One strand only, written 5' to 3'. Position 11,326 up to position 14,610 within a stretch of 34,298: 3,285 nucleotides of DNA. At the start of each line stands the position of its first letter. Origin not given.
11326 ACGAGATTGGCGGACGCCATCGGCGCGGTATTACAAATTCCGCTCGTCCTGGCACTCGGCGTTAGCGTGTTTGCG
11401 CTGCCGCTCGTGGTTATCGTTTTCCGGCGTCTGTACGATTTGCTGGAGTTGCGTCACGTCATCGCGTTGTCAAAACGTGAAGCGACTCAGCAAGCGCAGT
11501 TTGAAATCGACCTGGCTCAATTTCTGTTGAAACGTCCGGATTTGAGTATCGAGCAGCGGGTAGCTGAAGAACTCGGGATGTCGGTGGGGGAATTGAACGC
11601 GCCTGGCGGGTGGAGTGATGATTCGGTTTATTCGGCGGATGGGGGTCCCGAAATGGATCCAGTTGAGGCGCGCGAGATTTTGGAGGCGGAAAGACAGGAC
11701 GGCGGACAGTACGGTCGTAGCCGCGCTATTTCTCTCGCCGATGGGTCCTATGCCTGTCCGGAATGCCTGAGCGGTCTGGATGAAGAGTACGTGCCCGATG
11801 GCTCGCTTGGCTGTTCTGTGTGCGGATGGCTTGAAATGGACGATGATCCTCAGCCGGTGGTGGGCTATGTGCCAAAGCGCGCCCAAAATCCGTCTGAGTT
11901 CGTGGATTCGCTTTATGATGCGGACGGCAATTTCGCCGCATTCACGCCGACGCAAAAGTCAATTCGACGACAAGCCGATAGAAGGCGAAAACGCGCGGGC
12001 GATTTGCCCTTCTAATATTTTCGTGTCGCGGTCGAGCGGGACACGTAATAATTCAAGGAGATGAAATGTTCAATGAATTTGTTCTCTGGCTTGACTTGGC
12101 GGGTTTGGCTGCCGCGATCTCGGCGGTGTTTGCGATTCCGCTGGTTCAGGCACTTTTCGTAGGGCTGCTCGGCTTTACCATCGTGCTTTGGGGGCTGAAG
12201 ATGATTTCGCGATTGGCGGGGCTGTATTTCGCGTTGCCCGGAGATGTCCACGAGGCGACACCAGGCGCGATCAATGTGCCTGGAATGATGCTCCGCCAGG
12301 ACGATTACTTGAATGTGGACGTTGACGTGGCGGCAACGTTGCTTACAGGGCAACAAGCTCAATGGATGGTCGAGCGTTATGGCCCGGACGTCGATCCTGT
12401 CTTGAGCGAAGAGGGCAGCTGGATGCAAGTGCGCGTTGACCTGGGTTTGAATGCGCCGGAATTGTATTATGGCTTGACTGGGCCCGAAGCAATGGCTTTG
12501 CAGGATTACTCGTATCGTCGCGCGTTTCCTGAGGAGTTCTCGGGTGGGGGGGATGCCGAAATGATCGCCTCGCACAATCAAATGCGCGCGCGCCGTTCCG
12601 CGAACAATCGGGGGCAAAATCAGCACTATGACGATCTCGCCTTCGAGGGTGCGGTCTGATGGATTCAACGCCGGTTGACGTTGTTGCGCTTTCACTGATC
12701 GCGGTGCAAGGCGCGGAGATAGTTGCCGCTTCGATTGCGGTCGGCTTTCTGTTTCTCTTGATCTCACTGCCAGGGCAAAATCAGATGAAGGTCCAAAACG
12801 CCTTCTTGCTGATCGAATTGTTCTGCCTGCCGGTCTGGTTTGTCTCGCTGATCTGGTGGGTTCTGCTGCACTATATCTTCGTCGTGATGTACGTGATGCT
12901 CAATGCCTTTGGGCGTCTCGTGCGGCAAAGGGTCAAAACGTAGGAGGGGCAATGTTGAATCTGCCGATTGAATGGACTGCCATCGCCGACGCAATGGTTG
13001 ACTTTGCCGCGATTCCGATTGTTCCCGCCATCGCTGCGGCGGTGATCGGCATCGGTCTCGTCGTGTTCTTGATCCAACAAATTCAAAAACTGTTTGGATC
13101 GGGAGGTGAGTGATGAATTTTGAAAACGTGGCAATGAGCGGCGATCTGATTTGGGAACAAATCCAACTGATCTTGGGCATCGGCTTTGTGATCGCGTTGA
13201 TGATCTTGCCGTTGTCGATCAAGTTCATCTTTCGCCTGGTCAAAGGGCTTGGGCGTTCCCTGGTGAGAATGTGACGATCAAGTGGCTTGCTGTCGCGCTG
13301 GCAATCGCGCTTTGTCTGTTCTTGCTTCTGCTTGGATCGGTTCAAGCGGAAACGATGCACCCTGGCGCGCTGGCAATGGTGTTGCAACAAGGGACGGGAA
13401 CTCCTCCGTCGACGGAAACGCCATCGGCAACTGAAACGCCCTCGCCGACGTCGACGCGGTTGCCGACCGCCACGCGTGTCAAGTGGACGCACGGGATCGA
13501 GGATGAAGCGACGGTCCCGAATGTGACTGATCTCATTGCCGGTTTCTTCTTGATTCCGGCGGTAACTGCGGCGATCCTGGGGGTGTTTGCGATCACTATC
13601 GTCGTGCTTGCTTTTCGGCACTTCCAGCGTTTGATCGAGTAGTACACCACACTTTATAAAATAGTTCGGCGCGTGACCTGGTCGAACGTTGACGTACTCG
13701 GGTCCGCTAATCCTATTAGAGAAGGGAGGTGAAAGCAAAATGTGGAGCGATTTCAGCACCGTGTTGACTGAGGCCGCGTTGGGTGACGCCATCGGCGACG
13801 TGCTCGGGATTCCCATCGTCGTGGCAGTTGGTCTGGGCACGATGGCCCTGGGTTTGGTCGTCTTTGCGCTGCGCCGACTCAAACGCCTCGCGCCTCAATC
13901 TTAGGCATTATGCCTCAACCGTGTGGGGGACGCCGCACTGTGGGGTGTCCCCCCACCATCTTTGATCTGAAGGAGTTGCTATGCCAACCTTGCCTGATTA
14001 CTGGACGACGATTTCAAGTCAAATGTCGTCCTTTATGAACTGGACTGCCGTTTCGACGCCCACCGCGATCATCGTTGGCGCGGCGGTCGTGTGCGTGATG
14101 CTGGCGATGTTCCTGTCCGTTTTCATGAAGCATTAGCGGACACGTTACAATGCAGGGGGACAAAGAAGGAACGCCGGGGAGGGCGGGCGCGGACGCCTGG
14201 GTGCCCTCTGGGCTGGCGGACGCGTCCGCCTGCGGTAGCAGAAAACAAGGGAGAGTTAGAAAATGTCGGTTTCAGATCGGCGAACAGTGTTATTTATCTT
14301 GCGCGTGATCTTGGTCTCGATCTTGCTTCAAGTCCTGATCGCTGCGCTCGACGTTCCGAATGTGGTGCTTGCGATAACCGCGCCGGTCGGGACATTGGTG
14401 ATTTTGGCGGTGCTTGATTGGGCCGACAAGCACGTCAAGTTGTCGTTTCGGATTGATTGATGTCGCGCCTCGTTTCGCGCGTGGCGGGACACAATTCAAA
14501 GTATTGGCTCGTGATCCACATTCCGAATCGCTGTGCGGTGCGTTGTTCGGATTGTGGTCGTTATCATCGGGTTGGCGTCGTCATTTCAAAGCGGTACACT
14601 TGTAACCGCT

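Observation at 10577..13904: Expansion of a coat-like N-terminal helix domain into three long paralogs with modular C-termini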

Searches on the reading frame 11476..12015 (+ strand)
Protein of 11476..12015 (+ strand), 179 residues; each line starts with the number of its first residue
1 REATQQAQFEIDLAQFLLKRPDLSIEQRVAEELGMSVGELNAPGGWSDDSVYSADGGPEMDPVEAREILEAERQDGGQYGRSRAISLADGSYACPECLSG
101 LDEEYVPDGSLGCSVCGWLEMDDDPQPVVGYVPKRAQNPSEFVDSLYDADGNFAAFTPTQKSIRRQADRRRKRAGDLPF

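Call 55: search_protein_families(library=pfam, proteins=[window:11476-12015:+], max_evalue=5)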
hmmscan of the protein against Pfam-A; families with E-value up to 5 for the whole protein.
window:11476-12015:+ (179 aa): 1 family
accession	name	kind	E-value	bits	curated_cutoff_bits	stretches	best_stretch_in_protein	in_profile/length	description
PF25080.1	zf_RING-like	-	0.11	12.9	27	1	89-101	13-25/48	RING zinc finger-like domain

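Call 76: search_solved_structures(query=window:11518-12012:+, max_evalue=10, show_alignments=3)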
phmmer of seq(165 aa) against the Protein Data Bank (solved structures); distinct sequences matched with E-value up to 10: 1.
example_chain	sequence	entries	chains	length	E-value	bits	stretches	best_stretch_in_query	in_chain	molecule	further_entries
4ap4_A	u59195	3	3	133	0.75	12.8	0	67-103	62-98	E3 UBIQUITIN LIGASE RNF4 | E3 UBIQUITIN-PROTEIN LIGASE RNF4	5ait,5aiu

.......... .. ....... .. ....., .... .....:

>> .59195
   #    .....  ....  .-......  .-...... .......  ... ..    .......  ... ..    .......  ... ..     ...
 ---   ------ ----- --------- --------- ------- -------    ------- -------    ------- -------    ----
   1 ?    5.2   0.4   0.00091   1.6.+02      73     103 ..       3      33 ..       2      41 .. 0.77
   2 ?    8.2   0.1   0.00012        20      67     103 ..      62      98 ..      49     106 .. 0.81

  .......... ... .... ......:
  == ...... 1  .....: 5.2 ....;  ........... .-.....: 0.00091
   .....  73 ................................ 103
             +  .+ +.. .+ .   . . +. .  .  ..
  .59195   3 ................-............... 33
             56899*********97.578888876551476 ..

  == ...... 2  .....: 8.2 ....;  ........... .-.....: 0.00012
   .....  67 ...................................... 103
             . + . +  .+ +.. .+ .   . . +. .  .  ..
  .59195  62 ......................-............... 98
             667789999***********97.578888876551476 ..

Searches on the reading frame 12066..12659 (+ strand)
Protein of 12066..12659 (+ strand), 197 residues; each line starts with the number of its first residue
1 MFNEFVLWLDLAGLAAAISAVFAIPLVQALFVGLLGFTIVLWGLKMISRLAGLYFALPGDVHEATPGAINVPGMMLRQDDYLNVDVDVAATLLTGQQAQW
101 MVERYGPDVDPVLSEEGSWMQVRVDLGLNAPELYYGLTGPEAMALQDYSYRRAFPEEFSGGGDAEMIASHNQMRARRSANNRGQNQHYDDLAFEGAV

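Call 5: search_protein_families(library=pfam, proteins=[window:12066-12659:+], max_evalue=0.1)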
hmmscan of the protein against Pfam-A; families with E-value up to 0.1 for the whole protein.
window:12066-12659:+ (197 aa): 1 family
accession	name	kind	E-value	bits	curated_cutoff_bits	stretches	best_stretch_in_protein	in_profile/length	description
PF01717.24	Meth_synt_2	-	0.022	14.5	21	1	77-154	45-118/324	Cobalamin-independent synthase, Catalytic domain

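Call 6: search_protein_families(library=phrogs, proteins=[window:12066-12659:+], max_evalue=0.1)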
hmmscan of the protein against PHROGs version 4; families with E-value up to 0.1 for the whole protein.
window:12066-12659:+ (197 aa): 0 families

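Call 77: search_protein_families(library=padloc, proteins=[window:12066-12659:+], max_evalue=0.1)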
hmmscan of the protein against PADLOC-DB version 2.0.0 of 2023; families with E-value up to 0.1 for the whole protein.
window:12066-12659:+ (197 aa): 0 families

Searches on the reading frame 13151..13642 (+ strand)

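Call 5: search_protein_families(library=pfam, proteins=[window:13151-13642:+], max_evalue=0.1)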
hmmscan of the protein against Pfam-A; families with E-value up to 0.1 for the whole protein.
window:13151-13642:+ (163 aa): 1 family
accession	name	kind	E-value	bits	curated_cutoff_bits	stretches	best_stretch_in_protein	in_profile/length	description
PF21827.1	New_glue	-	0.022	15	31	1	47-108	4-52/94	New glue protein family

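Call 6: search_protein_families(library=phrogs, proteins=[window:13151-13642:+], max_evalue=0.1)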
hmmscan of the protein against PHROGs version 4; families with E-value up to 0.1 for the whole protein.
window:13151-13642:+ (163 aa): 0 families

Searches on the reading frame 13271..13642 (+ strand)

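Call 55: search_protein_families(library=pfam, proteins=[window:13271-13642:+], max_evalue=5)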
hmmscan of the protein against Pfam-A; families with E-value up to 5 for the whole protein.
window:13271-13642:+ (123 aa): 1 family
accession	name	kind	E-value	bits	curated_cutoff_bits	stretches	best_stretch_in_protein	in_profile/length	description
PF21827.1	New_glue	-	0.028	14.6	31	1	7-68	4-52/94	New glue protein family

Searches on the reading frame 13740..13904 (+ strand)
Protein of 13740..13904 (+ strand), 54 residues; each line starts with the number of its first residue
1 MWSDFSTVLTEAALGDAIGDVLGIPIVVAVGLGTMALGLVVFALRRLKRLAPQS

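Call 6: search_protein_families(library=phrogs, proteins=[window:13740-13904:+], max_evalue=0.1)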
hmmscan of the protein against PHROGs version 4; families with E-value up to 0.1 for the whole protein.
window:13740-13904:+ (54 aa): 0 families

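Call 55: search_protein_families(library=pfam, proteins=[window:13740-13904:+], max_evalue=5)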
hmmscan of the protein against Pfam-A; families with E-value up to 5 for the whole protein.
window:13740-13904:+ (54 aa): 4 families
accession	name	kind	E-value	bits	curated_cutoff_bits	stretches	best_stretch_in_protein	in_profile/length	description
PF03988.17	DUF347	-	0.021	15.5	28.2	1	12-49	14-51/52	Repeat of Unknown Function (DUF347)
PF01654.22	Cyt_bd_oxida_I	-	0.065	12.2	26.2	1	2-49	75-117/418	Cytochrome bd terminal oxidase subunit I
PF03597.20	FixS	-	0.15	12.3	23.1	1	20-46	1-27/44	Cytochrome oxidase maturation protein cbb3-type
PF06522.17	B12D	-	0.31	10.9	21.5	1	24-39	7-22/54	NADH-ubiquinone reductase complex 1 MLRQ subunit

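Call 88: search_dna_similar(query=window:13740-13901:+, collection=phages, mode=protein, max_evalue=10, max_rows=10)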
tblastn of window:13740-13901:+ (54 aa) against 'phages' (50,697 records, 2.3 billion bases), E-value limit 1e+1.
Records with a match: 4; places in all: 4; records where one place covers at least 80% of the query: 0.
Best place of each record, by identity: <60% 4.
By first word of the organism name: Mycobacterium 4.
By host as written in the record: Mycobacterium abscessus GD16 1; Mycobacterium abscessus GD11 1; Mycobacterium abscessus GD08 1; Mycobacterium abscessus GD42 1.
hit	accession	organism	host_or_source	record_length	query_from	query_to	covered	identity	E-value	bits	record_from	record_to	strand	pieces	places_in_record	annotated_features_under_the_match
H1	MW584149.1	Mycobacterium phage prophiGD16-1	Mycobacterium abscessus GD16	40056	1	30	56%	50.0%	5e+0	29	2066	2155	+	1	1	6: hypothetical protein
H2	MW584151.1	Mycobacterium phage prophiGD11-2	Mycobacterium abscessus GD11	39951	1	30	56%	50.0%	8e+0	29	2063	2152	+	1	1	6: hypothetical protein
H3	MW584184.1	Mycobacterium phage prophiGD08-2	Mycobacterium abscessus GD08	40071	1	30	56%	50.0%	8e+0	29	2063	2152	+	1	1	6: hypothetical protein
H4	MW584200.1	Mycobacterium phage prophiGD42-2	Mycobacterium abscessus GD42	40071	1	30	56%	50.0%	8e+0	29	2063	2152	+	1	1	6: hypothetical protein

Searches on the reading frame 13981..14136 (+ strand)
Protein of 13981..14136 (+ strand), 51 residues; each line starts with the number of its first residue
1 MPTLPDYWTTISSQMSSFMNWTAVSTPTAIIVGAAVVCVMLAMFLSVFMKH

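Call 55: search_protein_families(library=pfam, proteins=[window:13981-14136:+], max_evalue=5)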
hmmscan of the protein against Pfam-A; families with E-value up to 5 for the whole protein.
window:13981-14136:+ (51 aa): 2 families
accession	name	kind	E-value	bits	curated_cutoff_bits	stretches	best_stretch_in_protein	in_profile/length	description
PF10935.13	DUF2637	-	0.051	13.9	22.8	1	10-44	72-106/161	Protein of unknown function (DUF2637)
PF13190.11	PDGLE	-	0.065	13.5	27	1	4-47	64-99/102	PDGLE domain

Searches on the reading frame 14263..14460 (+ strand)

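Call 55: search_protein_families(library=pfam, proteins=[window:14263-14460:+], max_evalue=5)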
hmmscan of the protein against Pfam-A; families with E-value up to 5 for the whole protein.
window:14263-14460:+ (65 aa): 1 family
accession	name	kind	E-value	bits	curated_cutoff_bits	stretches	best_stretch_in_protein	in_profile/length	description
PF13829.11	DUF4191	-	0.78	9.5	30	1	4-53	21-71/219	Domain of unknown function (DUF4191)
